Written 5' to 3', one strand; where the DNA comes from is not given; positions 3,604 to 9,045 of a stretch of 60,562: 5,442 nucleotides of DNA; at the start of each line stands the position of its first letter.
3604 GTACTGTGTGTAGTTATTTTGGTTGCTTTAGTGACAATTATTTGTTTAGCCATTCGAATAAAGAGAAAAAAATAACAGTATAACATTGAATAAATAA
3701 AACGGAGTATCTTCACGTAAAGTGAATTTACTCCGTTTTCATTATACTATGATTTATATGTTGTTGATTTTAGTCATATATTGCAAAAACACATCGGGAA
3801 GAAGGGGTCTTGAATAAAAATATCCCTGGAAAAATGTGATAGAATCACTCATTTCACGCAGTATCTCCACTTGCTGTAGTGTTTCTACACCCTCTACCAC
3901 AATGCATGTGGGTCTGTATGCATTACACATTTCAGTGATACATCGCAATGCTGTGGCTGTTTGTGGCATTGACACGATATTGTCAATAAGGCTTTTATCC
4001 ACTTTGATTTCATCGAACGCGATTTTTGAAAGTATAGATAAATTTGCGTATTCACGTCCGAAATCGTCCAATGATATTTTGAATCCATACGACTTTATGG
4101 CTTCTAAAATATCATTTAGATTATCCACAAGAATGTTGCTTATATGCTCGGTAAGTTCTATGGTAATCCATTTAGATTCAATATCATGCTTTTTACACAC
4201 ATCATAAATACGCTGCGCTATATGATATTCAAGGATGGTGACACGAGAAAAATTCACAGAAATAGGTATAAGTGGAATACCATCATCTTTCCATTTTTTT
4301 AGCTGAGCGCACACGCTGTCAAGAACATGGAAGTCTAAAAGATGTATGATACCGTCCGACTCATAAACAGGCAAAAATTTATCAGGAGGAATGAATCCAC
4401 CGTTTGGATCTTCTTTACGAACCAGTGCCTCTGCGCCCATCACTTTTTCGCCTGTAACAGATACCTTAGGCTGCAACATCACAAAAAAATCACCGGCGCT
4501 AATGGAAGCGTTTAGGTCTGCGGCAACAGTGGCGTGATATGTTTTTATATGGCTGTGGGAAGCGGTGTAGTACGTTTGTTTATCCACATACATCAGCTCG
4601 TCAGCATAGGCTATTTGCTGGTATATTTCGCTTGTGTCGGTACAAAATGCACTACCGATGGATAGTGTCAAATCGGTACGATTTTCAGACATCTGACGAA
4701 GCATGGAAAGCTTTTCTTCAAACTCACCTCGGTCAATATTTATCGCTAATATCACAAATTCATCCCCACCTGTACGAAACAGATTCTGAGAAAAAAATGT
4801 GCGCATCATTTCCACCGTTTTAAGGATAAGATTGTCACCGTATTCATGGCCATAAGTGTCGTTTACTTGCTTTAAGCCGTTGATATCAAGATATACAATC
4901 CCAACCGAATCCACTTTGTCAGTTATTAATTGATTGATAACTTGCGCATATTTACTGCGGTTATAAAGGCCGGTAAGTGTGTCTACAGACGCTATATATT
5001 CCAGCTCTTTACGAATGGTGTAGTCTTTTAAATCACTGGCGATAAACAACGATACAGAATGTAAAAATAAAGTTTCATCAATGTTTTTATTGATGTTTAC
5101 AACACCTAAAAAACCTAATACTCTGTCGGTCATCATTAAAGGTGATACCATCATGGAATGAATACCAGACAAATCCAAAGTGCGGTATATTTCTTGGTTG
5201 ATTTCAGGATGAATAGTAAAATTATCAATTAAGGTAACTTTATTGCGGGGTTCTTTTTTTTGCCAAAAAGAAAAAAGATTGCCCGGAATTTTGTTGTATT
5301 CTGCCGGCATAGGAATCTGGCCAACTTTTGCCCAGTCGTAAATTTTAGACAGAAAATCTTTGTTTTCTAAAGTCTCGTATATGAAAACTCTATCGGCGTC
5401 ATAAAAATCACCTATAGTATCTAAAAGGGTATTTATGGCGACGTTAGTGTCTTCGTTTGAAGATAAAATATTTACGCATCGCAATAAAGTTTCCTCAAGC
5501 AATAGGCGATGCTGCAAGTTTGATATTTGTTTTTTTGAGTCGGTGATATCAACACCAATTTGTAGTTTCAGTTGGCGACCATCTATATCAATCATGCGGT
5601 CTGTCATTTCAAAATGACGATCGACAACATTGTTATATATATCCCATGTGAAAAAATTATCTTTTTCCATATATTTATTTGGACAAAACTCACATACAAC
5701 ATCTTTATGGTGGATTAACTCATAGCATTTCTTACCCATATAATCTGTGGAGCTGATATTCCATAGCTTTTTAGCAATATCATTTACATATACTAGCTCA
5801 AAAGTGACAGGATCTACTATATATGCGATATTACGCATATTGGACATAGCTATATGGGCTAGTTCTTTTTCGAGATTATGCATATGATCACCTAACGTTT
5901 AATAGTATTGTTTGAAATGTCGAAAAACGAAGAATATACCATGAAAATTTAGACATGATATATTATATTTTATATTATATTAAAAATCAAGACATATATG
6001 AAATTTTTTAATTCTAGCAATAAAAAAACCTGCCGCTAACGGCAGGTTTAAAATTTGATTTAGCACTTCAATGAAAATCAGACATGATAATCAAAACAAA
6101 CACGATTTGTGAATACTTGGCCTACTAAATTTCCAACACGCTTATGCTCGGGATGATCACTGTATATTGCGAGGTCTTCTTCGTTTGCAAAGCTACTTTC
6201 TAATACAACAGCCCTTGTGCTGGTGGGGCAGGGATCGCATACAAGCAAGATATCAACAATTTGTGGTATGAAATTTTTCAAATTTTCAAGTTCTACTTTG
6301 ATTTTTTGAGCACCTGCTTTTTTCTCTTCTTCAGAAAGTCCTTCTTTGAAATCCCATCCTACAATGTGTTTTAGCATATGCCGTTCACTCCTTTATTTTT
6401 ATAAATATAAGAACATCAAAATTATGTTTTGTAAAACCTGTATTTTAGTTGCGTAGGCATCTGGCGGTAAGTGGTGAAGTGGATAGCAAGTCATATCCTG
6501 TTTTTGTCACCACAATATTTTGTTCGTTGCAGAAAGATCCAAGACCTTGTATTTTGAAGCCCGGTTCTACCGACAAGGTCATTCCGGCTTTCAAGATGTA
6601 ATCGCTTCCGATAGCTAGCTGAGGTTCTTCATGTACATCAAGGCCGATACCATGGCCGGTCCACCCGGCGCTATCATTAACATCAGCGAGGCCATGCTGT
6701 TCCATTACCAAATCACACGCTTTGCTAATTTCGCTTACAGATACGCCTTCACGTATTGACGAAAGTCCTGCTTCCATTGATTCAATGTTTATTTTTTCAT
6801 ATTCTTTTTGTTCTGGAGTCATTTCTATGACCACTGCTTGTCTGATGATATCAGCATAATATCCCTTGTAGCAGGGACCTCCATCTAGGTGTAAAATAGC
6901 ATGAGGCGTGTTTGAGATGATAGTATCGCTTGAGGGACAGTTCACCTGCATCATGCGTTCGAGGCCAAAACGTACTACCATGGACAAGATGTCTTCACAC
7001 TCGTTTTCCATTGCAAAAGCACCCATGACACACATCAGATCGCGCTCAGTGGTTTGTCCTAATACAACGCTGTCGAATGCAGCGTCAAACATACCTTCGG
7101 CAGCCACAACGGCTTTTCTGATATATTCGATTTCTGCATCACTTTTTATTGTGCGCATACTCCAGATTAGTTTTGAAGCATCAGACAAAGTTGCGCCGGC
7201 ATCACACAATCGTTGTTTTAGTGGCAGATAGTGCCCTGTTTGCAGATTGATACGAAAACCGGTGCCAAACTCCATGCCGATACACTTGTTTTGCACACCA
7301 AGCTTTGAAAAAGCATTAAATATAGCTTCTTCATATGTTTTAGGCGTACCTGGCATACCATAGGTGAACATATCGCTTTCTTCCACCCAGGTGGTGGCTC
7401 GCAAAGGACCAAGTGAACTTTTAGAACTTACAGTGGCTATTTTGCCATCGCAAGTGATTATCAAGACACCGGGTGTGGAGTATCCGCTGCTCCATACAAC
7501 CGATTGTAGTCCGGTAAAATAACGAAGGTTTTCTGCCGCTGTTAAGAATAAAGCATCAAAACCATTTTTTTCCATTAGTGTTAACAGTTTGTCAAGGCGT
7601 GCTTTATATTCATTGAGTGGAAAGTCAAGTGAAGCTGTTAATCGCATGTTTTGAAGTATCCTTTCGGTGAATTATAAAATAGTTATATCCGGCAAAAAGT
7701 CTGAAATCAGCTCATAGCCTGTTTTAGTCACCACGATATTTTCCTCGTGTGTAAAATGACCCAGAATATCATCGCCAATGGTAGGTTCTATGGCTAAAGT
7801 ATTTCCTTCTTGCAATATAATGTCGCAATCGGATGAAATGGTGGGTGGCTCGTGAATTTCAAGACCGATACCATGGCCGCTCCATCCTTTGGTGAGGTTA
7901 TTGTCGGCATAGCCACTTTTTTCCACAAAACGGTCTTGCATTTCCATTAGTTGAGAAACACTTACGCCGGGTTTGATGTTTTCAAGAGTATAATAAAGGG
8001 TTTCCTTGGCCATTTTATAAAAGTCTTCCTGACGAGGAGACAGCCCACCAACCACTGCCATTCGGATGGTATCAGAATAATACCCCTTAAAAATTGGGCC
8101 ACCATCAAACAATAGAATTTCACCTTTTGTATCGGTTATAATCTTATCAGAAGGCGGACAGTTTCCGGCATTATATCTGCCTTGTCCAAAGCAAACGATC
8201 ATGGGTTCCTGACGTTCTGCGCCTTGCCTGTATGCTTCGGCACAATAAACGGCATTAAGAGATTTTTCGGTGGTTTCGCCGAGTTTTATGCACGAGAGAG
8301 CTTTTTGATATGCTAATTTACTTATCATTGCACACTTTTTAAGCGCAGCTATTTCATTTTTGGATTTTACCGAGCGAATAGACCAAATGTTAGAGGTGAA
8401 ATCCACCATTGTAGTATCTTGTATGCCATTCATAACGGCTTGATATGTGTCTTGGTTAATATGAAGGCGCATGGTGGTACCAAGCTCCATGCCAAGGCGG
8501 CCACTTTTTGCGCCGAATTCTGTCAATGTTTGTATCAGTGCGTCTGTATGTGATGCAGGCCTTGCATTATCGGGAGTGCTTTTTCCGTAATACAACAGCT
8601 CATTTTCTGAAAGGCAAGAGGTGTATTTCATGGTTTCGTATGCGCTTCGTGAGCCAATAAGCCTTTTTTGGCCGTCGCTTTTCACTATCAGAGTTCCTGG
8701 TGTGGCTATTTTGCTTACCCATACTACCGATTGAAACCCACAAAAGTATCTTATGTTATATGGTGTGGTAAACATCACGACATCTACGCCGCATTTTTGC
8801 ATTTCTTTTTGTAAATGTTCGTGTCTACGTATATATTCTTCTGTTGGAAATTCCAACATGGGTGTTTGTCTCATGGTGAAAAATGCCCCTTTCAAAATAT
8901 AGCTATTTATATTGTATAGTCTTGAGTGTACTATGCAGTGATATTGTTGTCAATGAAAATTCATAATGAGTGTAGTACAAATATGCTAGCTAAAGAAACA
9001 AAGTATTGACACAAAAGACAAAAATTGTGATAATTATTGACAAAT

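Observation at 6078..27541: AraC-flanked transport/catabolic locus with amplified paralogs and no recognisable substrate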

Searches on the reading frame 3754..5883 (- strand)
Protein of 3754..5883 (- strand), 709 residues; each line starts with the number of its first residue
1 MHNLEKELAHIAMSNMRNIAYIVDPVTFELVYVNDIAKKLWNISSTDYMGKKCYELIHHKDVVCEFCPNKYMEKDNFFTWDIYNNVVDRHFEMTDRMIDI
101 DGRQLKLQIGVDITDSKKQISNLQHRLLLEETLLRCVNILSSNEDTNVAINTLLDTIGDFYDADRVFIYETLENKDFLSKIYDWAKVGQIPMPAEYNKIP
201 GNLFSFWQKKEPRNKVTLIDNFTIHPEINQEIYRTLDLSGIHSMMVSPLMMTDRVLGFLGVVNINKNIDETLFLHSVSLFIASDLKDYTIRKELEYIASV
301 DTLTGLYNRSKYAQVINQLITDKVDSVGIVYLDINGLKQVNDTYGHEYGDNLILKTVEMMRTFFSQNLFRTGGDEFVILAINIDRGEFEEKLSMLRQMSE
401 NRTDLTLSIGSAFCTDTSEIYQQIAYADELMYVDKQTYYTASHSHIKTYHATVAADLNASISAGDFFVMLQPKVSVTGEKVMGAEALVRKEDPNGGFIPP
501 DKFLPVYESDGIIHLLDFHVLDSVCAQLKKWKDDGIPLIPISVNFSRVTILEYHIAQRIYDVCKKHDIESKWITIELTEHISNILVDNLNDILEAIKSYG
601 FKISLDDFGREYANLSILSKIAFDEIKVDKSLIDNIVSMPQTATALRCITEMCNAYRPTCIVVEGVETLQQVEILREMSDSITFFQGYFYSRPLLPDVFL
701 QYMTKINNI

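Call 7: search_protein_families(library=ncbifam, proteins=[window:3754-5883:-], max_evalue=0.00001)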
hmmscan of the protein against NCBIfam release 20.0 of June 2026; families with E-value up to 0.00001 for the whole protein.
window:3754-5883:- (709 aa): 26 families (the best 25 are shown)
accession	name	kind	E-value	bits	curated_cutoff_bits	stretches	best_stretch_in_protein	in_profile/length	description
NF008467.0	PRK11359.1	equivalog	6.5e-63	212.9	857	1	289-705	367-794/800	oxygen-sensing cyclic-di-GMP phosphodiesterase DosP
NF007474.0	PRK10060.1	equivalog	2.4e-62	211.1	782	1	291-705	230-656/663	cyclic di-GMP phosphodiesterase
NF045675.1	PhdiestaseDibA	equivalog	2.4e-56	191.4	980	1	290-694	195-616/623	phosphodiesterase DibA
NF053781.1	cdiGMPphdstlr2612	equivalog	1.7e-53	181.7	1600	1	290-699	832-1261/1268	Tlr1612 family c-di-GMP phosphodiesterase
NF052458.1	PhdiestGepA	equivalog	9.4e-46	156.4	1200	1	293-694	420-832/840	phosphodiesterase GepA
NF008807.1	PRK11829.1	equivalog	5.6e-42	143.7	733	1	295-699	239-658/670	biofilm formation regulator HmsP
NF052596.1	RR_EAL_PvrR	equivalog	1.5e-35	122.6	580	1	441-704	131-390/398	response regulator cyclic di-GMP phosphodiesterase PvrR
NF007839.0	PRK10551.1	equivalog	7.8e-32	110.5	461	1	452-705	263-512/518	cyclic di-GMP phosphodiesterase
NF007298.0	PRK09776.1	equivalog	1e-26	93.2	1135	1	290-692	676-1095/1111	diguanylate cyclase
NF007423.1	PRK09966.1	equivalog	6.5e-26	91.1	325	1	292-435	233-390/390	diguanylate cyclase DgcN/YfiN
NF045673.1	c-di-GMPRcptLapD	equivalog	3.7e-25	88.3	1020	1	294-679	232-632/647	cyclic di-GMP receptor LapD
TIGR00254.1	GGDEF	domain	7.9e-20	71.2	37.4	1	294-436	1-158/168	diguanylate cyclase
NF051476.1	CDiGphdiTpdA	equivalog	3.7e-19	68.9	1000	1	538-691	421-568/570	cyclic di-GMP phosphodiesterase TpdA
NF040885.1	diguan_DgcJ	equivalog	2.8e-18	66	500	1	300-438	343-489/493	diguanylate cyclase DgcJ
NF052265.1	EAL_dom_RimA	equivalog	8.6e-18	64.5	430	1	560-695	103-235/248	S6 modification regulatory phosphodiesterase RimA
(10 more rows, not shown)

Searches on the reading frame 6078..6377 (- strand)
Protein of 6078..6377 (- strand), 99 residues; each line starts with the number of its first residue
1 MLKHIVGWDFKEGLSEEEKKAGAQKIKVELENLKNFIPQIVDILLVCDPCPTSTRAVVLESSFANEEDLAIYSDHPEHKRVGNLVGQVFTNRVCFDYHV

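Call 3: search_protein_families(library=pfam, proteins=[window:6078-6377:-])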
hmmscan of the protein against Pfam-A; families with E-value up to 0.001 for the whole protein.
window:6078-6377:- (99 aa): 1 family
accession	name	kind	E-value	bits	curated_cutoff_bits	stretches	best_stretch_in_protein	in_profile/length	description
PF07876.18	Dabb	-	2.7e-16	60.4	25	1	2-98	1-95/96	Stress responsive A/B Barrel Domain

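Call 6: search_protein_families(library=ncbifam, proteins=[window:6078-6377:-], max_evalue=0.00001)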
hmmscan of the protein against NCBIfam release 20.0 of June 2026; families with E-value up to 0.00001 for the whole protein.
window:6078-6377:- (99 aa): 0 families

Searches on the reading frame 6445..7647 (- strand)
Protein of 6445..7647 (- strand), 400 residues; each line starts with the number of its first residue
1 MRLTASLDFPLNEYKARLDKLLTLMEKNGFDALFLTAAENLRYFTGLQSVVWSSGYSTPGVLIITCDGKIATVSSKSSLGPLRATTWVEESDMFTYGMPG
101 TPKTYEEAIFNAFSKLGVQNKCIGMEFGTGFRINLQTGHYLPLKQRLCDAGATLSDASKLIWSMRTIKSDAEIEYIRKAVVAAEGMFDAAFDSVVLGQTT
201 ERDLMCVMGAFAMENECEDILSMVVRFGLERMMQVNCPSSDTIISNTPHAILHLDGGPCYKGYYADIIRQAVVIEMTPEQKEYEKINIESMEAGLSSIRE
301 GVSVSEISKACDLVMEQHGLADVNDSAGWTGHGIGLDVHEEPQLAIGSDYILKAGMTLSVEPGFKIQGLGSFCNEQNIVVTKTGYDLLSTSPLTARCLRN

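Call 3: search_protein_families(library=pfam, proteins=[window:6445-7647:-])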
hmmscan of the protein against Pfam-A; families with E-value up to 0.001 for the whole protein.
window:6445-7647:- (400 aa): 2 families
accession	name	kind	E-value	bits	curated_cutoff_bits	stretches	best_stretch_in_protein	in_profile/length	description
PF00557.29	Peptidase_M24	-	2.1e-32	113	23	1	174-382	1-208/208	Metallopeptidase family M24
PF01321.24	Creatinase_N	-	7.2e-15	56.1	22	1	17-167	1-128/128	Creatinase/Prolidase N-terminal domain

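Call 6: search_protein_families(library=ncbifam, proteins=[window:6445-7647:-], max_evalue=0.00001)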
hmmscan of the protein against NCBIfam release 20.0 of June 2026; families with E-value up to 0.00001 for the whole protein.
window:6445-7647:- (400 aa): 13 families
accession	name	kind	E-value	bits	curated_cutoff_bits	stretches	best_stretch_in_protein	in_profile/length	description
NF040821.1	dipep_PepQ_Arch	equivalog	4.1e-28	98.4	630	1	17-387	2-337/346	Xaa-Pro dipeptidase PepQ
NF038259.1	ectoine_DoeA_2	exception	2.8e-25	88.8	575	1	4-385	4-373/386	ectoine hydrolase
TIGR02993.1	ectoine_eutD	equivalog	2.3e-23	83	613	1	6-392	3-384/391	ectoine hydrolase DoeA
NF007310.0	PRK09795.1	equivalog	5.7e-21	74.7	393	1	162-393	122-353/361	aminopeptidase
NF011174.0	PRK14576.1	subfamily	2.3e-19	69.6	487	1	149-390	159-396/405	putative endopeptidase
NF011173.0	PRK14575.1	equivalog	7.4e-17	61.4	850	1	154-392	165-399/406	putative peptidase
TIGR00500.1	met_pdase_I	equivalog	2.5e-15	56.7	171.35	1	167-363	3-202/247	type I methionyl aminopeptidase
NF011720.0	PRK15173.1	subfamily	5.9e-14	51.8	420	1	154-392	102-336/343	peptidase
NF008131.0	PRK10879.1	equivalog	2.9e-12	46.1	465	0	252-315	255-319/438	Xaa-Pro aminopeptidase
NF008970.0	PRK12318.1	equivalog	2.5e-11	43.4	267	1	167-367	43-247/291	methionyl aminopeptidase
NF043017.1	DimsulpropLyDddP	equivalog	2e-08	33.5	600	1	16-395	57-440/443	dimethylsulfonioproprionate lyase DddP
TIGR00501.1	met_pdase_II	equivalog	1.2e-06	28.3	222.65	1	251-375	80-201/295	type II methionyl aminopeptidase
NF005583.0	PRK07281.1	equivalog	6.7e-06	25.6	445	0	259-364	129-235/286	methionyl aminopeptidase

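Call 26: search_solved_structures(query=window:6445-7647:-, max_evalue=1e-10, show_alignments=1)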
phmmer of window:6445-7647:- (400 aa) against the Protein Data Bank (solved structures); distinct sequences matched with E-value up to 1e-10: 21.
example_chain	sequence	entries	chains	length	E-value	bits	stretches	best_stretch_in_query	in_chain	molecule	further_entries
3q6d_A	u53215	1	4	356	1.2e-26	97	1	153-393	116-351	Proline dipeptidase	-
1wy2_A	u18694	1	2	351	4.9e-24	88.4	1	157-389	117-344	Xaa-Pro dipeptidase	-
1pv9_A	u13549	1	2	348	9.3e-24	87.5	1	160-389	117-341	Xaa-Pro dipeptidase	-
5cdl_A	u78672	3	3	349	4e-23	85.4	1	16-391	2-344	Proline dipeptidase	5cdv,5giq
5giu_A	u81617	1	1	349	4.3e-23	85.3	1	17-391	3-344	Proline dipeptidase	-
1wn1_A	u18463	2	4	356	1.1e-22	84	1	153-382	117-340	dipeptidase | 356aa long hypothetical dipeptidase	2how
2zsg_A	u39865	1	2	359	2.8e-20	76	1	161-393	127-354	Aminopeptidase P, putative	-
4fkc_A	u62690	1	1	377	2.5e-19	72.9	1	153-387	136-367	Xaa-Pro aminopeptidase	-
4rgz_A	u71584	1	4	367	2.6e-19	72.9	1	153-387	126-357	Xaa-Pro aminopeptidase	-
4ege_A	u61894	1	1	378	1.4e-17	67.1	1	135-385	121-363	Dipeptidase PepE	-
5cde_A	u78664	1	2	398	2.2e-17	66.5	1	11-387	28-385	Proline dipeptidase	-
5cik_A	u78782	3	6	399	5.7e-17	65.1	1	11-387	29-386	Proline dipeptidase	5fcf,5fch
4r60_A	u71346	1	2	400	5.8e-17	65.1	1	11-387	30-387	Proline dipeptidase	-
5cnx_A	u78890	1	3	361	4.5e-16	62.2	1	164-395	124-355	Aminopeptidase YpdF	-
7k3u_A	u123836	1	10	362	6.4e-16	61.7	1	157-386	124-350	Aminopeptidase P family protein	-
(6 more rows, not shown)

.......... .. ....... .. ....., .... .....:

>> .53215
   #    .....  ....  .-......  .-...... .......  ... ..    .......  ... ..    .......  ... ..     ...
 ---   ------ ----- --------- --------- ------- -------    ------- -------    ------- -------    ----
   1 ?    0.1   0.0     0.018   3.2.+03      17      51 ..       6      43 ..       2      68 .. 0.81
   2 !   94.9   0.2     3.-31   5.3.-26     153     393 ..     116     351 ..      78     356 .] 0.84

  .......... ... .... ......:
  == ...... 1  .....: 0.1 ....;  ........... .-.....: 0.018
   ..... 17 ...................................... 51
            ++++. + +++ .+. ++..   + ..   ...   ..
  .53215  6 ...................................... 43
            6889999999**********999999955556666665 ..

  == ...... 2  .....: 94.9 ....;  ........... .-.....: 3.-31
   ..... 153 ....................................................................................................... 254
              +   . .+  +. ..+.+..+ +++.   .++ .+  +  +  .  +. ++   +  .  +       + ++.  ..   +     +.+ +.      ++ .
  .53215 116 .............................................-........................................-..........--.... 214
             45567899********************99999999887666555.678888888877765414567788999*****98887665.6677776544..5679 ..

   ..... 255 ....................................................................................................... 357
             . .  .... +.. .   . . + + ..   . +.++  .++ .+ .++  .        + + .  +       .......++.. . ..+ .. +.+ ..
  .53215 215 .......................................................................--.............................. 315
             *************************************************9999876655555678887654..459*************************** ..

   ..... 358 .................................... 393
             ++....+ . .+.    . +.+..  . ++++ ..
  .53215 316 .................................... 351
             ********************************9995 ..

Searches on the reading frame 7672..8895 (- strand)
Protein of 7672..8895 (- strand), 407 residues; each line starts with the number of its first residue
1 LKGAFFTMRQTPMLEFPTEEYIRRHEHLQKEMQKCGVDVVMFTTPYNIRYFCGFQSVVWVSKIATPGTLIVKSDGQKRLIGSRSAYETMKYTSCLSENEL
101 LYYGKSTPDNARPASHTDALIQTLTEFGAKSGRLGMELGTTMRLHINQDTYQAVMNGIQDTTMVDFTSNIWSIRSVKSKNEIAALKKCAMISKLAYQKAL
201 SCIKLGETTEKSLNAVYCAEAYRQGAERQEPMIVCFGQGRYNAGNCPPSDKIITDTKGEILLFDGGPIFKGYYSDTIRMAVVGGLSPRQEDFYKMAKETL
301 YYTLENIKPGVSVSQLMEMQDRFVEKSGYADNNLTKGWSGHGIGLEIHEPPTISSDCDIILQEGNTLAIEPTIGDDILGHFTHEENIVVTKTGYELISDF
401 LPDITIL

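Call 3: search_protein_families(library=pfam, proteins=[window:7672-8895:-])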
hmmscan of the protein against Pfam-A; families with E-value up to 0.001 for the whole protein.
window:7672-8895:- (407 aa): 2 families
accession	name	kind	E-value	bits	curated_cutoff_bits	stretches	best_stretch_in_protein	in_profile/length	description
PF00557.29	Peptidase_M24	-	6.5e-32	111.4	23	1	184-391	2-208/208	Metallopeptidase family M24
PF01321.24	Creatinase_N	-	6.3e-15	56.3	22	1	24-176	1-128/128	Creatinase/Prolidase N-terminal domain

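Call 6: search_protein_families(library=ncbifam, proteins=[window:7672-8895:-], max_evalue=0.00001)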
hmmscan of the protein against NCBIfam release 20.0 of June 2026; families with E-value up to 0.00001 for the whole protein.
window:7672-8895:- (407 aa): 12 families
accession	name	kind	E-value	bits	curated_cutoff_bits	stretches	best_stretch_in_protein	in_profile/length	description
NF040821.1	dipep_PepQ_Arch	equivalog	6.2e-29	101.1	630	1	24-394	2-335/346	Xaa-Pro dipeptidase PepQ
NF038259.1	ectoine_DoeA_2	exception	1.9e-22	79.5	575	1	8-372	1-342/386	ectoine hydrolase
TIGR00500.1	met_pdase_I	equivalog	1.4e-21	77.2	171.35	1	175-376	2-206/247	type I methionyl aminopeptidase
NF007310.0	PRK09795.1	equivalog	3.7e-19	68.8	393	1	170-397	121-348/361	aminopeptidase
NF011173.0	PRK14575.1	equivalog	1.2e-15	57.4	850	1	158-402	160-400/406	putative peptidase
NF011720.0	PRK15173.1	subfamily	1.5e-15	57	420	1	159-402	98-337/343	peptidase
NF008131.0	PRK10879.1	equivalog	1.2e-14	53.9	465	1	160-322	157-317/438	Xaa-Pro aminopeptidase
NF008970.0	PRK12318.1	equivalog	5.7e-14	52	267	1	256-373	127-244/291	methionyl aminopeptidase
TIGR02993.1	ectoine_eutD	equivalog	6.2e-14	51.9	613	1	12-398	2-381/391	ectoine hydrolase DoeA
NF011174.0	PRK14576.1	subfamily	6.4e-14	51.6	487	1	161-400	162-397/405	putative endopeptidase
NF043017.1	DimsulpropLyDddP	equivalog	8.7e-13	47.8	600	1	20-400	52-436/443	dimethylsulfonioproprionate lyase DddP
NF009533.0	PRK12897.1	equivalog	2.4e-08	33.6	488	1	175-373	3-204/248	type I methionyl aminopeptidase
